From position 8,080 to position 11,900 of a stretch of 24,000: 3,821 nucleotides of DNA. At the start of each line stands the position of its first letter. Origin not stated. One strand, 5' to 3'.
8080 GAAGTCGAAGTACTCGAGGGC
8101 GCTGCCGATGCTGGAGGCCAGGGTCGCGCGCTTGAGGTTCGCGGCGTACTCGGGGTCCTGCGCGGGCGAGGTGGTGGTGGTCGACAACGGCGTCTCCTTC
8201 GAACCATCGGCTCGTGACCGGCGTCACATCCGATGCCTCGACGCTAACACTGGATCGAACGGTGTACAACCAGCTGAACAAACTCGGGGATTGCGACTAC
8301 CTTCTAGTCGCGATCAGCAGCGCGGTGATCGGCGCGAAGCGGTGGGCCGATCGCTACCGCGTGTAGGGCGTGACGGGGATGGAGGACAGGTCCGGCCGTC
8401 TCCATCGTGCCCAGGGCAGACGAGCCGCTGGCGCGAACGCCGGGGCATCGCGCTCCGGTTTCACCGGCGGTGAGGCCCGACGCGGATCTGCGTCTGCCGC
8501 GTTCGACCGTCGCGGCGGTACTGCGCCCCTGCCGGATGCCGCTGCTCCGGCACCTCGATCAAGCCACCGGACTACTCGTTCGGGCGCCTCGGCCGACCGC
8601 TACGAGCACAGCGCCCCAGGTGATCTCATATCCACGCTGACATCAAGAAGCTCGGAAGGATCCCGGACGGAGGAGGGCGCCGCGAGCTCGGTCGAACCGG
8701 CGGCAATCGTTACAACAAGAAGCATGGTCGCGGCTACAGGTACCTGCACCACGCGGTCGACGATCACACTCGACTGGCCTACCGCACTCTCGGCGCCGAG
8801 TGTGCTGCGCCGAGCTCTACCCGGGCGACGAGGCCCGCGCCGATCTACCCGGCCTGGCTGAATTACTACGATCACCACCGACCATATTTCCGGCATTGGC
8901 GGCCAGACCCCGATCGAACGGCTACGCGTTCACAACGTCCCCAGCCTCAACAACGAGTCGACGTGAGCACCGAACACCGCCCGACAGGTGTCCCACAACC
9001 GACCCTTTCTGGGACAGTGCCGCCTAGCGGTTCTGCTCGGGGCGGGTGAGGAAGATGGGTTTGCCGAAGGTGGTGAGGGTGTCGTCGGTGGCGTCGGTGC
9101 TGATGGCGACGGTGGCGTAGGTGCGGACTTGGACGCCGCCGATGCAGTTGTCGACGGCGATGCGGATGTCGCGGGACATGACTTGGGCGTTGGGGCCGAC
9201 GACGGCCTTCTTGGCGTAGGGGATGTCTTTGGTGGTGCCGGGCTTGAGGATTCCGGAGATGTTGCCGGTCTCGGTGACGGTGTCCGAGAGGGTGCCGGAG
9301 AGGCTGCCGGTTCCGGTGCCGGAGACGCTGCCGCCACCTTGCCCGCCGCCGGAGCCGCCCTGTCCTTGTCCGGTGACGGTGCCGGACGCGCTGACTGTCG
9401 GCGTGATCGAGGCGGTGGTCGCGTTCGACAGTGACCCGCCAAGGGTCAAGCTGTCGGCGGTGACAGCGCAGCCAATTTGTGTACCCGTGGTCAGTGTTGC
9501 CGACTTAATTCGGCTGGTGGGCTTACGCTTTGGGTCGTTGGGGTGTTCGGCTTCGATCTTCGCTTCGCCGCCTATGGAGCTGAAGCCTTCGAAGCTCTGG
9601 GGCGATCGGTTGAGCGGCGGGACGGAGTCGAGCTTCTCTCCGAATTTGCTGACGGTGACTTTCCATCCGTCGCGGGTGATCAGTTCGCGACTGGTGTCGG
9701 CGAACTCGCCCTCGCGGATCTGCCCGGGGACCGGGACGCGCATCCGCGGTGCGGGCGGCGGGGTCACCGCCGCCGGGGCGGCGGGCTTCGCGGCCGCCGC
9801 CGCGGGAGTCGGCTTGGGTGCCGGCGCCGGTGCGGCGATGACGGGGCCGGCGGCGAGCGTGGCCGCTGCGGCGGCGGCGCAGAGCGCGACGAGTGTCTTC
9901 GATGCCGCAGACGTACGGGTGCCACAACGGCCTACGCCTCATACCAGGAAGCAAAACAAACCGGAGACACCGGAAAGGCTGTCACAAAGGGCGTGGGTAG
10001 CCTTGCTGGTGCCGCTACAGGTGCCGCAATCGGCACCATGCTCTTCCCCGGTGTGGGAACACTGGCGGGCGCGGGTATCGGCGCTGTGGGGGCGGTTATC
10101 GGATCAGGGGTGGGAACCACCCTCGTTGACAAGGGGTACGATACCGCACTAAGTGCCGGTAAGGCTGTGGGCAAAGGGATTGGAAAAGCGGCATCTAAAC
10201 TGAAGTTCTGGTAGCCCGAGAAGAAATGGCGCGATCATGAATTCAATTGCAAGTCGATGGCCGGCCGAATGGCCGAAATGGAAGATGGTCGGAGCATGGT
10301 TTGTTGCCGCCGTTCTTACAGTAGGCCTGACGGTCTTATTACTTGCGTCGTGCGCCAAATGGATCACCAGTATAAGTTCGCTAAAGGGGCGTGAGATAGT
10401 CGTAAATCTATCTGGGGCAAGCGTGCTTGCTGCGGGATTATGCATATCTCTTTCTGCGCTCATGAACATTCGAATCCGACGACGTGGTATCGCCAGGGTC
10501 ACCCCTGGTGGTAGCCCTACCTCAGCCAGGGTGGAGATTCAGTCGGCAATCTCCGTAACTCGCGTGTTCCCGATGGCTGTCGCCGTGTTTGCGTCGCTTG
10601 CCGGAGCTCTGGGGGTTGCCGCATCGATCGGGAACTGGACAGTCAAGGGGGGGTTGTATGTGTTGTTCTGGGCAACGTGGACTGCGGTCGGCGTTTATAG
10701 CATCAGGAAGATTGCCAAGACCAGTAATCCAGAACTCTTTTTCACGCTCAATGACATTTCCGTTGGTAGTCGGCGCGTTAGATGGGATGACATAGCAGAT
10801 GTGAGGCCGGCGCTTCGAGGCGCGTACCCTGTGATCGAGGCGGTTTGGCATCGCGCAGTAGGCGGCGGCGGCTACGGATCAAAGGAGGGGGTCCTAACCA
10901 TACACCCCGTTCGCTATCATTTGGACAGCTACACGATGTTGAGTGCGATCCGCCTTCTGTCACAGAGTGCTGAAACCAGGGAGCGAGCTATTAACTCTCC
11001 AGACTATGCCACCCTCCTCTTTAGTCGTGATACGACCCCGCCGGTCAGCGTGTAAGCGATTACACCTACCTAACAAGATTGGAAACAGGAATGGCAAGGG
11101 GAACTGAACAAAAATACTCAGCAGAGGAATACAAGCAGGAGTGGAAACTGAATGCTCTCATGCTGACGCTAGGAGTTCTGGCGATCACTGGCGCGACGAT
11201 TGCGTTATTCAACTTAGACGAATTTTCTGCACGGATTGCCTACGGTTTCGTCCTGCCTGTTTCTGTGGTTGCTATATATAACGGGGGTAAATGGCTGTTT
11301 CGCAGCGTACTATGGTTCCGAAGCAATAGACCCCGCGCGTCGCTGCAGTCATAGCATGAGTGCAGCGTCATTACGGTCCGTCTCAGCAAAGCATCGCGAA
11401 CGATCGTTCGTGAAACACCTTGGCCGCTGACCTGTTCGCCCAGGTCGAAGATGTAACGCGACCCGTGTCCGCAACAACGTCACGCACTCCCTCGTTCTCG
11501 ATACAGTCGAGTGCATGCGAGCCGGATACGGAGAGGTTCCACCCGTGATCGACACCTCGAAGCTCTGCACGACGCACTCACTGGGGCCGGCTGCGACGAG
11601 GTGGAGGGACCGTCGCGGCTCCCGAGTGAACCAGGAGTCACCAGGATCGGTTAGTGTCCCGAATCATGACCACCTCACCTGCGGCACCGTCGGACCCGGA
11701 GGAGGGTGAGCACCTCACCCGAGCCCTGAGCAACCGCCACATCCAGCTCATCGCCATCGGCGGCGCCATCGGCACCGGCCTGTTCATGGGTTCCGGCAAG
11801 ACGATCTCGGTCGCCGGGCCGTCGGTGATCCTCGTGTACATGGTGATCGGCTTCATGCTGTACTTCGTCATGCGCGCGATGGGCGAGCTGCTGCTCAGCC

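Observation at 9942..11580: Low-GC three-gene membrane cassette embedded in a ~70% GC chromosome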

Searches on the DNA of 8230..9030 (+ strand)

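Call 78: search_dna_similar(query=window:8230-9030:+, collection=plasmids, mode=distant, max_rows=8)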
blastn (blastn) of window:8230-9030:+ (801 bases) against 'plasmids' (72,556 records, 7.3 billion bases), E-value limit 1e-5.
Records with a match: 31; places in all: 40; records where one place covers at least 80% of the query: 0.
Best place of each record, by identity: 80-90% 2; 60-80% 29.
By first word of the organism name: Rhodococcus 6; Mycobacterium 5; Gordonia 5; Streptomyces 5; Clavibacter 3; Arthrobacter 2; Kitasatospora 1; Dietzia 1; Corynebacterium 1; Curtobacterium 1; and 1 more.
By predicted mobility (MOB-suite, as given by PLSDB): mobilizable 14; non-mobilizable 14; conjugative 3.
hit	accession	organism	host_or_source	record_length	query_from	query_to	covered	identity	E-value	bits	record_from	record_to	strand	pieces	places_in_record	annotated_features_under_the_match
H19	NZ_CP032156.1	Mycobacterium sp. ELW1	whole organism,Stream sediment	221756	113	713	70%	71.8%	7e-46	281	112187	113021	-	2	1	IS481 family transposase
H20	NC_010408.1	Clavibacter sepedonicus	-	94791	203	710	63%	70.2%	2e-26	218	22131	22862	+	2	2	IS481 family transposase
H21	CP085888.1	Gordonia polyisoprenivorans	cell culture,landfill soil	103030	271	713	55%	74.6%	6e-40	281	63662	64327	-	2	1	IS481 family transposase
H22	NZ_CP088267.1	Clavibacter sepedonicus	Potato,tissue sample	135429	268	710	55%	70.8%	4e-23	199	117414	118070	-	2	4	IS481-like element ISCmi2 family transposase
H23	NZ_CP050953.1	Rhodococcus sp. DMU1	cell culture,activated sludge in our lab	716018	259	553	37%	70.1%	4e-23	117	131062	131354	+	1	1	none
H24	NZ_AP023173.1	Rhodococcus qingshengii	-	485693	277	570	37%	69.8%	2e-21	112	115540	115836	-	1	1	none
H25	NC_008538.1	Arthrobacter sp. FB24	-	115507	266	553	36%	67.9%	2e-13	85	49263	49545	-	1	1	IS481 family transposase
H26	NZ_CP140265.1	Rhodococcus fascians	cell culture,garbage dump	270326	277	553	35%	70.1%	7e-20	105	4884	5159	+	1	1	IS481 family transposase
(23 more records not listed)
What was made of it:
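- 8340..8940 (.): IS481-family transposase relic (context, not part of the cassette). About 70-75% DNA identity to annotated IS481 transposase genes on actinobacterial plasmids, with partial coverage (call 78).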

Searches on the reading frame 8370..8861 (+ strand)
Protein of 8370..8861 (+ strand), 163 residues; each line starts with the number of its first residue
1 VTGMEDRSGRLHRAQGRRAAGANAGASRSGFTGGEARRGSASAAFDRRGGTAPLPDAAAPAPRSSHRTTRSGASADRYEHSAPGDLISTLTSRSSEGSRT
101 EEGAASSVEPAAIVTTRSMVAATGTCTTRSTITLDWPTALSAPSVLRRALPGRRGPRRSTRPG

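Call 5: search_protein_families(library=pfam, proteins=[window:8370-8861:+], max_evalue=1)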
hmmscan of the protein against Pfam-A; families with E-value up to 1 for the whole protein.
window:8370-8861:+ (163 aa): 0 families

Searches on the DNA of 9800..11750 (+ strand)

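Call 42: search_rna_families(source=window, start=9800, end=11750, threshold=evalue, max_evalue=1)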
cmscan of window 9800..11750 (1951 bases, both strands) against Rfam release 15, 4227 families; matches with E-value up to 1: 0.
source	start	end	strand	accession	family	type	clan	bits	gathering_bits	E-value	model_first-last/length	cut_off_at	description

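Call 65: search_dna_similar(query=window:11385-11520:+, collection=plasmids, mode=distant, max_rows=25, max_evalue=0.001)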
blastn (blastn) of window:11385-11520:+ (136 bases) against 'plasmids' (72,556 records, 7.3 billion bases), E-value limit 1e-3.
Records with a match: 3; places in all: 3; records where one place covers at least 80% of the query: 1.
Best place of each record, by identity: 60-80% 3.
By first word of the organism name: Pseudonocardia 3.
By predicted mobility (MOB-suite, as given by PLSDB): mobilizable 3.
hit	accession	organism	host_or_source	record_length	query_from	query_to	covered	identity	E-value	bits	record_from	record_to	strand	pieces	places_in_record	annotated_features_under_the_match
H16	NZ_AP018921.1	Pseudonocardia autotrophica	-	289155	11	135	92%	74.4%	1e-7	64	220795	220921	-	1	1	none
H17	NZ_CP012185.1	Pseudonocardia sp. EC080619-01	Apterostigma dentigerum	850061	14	120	79%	71.6%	2e-4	53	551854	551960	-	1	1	recombinase family protein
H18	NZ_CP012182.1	Pseudonocardia sp. EC080610-09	Apterostigma dentigerum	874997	14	120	79%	71.6%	2e-4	53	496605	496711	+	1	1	recombinase family protein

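Call 67: get_annotated_region(hit=H16, flank=5000)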
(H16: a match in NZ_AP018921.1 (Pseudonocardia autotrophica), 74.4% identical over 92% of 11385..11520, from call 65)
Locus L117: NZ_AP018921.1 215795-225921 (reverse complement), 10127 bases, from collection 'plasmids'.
description: Pseudonocardia autotrophica strain NBRC 12743 plasmid pPA12743CP, complete sequence
organism: Pseudonocardia autotrophica (NCBI taxid 2074)
taxonomy: Bacteria; Actinomycetota; Actinomycetes; Pseudonocardiales; Pseudonocardiaceae; Pseudonocardia; Pseudonocardia autotrophica
host: -; source: -; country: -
typing (MOB-suite, as given by PLSDB): mobilizable; relaxase MOBF
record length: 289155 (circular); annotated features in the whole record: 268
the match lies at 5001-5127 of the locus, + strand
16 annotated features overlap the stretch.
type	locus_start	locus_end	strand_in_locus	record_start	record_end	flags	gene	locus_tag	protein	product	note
CDS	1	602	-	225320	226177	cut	-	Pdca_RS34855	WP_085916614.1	IS5 family transposase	-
CDS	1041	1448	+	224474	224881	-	-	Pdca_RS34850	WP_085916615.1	MerR family DNA-binding protein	-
CDS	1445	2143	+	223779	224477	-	-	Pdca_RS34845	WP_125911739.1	alkylmercury lyase family protein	-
CDS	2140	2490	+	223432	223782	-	-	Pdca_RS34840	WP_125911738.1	hypothetical protein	-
CDS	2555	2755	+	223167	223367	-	-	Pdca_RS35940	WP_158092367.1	rhodanese-like domain-containing protein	-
CDS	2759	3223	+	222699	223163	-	-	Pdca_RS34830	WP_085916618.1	CBS domain-containing protein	-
CDS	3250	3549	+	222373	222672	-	-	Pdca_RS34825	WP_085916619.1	hypothetical protein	-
CDS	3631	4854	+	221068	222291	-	-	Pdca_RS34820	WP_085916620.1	MFS transporter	GO:0055085 - transmembrane transport [Evidence IEA]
CDS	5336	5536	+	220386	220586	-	-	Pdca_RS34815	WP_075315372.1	hypothetical protein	-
CDS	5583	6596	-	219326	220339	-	-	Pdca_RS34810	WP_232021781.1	tyrosine-type recombinase/integrase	GO:0015074 - DNA integration [Evidence IEA]; GO:0006310 - DNA recombination [Evidence IEA]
CDS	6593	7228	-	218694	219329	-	-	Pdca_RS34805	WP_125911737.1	hypothetical protein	-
CDS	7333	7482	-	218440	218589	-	-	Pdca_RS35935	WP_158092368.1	hypothetical protein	-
CDS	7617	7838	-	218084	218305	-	-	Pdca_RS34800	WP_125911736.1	hypothetical protein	-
CDS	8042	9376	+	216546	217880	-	-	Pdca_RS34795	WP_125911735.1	hypothetical protein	-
CDS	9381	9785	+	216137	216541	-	-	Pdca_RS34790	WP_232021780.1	hypothetical protein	-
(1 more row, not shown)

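Call 68: get_annotated_region(hit=H17, flank=5000)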
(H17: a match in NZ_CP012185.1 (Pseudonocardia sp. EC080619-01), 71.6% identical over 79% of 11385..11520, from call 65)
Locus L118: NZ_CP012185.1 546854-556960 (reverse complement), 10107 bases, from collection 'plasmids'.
description: Pseudonocardia sp. EC080619-01 plasmid pBCI1-2, complete sequence
organism: Pseudonocardia sp. EC080619-01 (NCBI taxid 1096856)
taxonomy: Bacteria; Actinomycetota; Actinomycetes; Pseudonocardiales; Pseudonocardiaceae; Pseudonocardia; Pseudonocardia sp. EC080619-01
host: -; source: Apterostigma dentigerum; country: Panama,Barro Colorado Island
typing (MOB-suite, as given by PLSDB): mobilizable; relaxase MOBF
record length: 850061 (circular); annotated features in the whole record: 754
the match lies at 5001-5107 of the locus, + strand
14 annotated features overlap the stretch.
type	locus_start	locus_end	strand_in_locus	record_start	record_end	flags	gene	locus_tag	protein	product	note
CDS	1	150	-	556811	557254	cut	-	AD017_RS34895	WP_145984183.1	hypothetical protein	-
CDS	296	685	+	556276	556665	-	-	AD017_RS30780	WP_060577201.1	RidA family protein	-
CDS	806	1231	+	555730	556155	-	-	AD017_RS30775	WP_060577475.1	pyridoxamine 5'-phosphate oxidase family protein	-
CDS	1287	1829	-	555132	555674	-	-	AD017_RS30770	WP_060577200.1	TIGR03086 family metal-binding protein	-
CDS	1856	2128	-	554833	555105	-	-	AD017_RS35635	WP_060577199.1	MarR family transcriptional regulator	GO:0006355 - regulation of DNA-templated transcription [Evidence IEA]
CDS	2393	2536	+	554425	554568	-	-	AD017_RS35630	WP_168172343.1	hypothetical protein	-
CDS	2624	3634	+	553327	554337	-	-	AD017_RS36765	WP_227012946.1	TIGR03618 family F420-dependent PPOX class oxidoreductase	GO:0008150 - biological_process [Evidence IEA]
CDS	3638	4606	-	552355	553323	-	-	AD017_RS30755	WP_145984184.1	DMT family transporter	GO:0055085 - transmembrane transport [Evidence IEA]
CDS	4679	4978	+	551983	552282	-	-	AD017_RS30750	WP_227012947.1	helix-turn-helix domain-containing protein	-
CDS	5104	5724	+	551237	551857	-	-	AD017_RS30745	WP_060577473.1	recombinase family protein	GO:0006310 - DNA recombination [Evidence IEA]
CDS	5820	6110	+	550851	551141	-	-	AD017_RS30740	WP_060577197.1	hypothetical protein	-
CDS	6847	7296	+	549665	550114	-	-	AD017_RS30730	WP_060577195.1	helix-turn-helix transcriptional regulator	-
CDS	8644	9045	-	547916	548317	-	-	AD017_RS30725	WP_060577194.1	histone-like nucleoid-structuring protein Lsr2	-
CDS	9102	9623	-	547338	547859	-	-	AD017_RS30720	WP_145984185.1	hypothetical protein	-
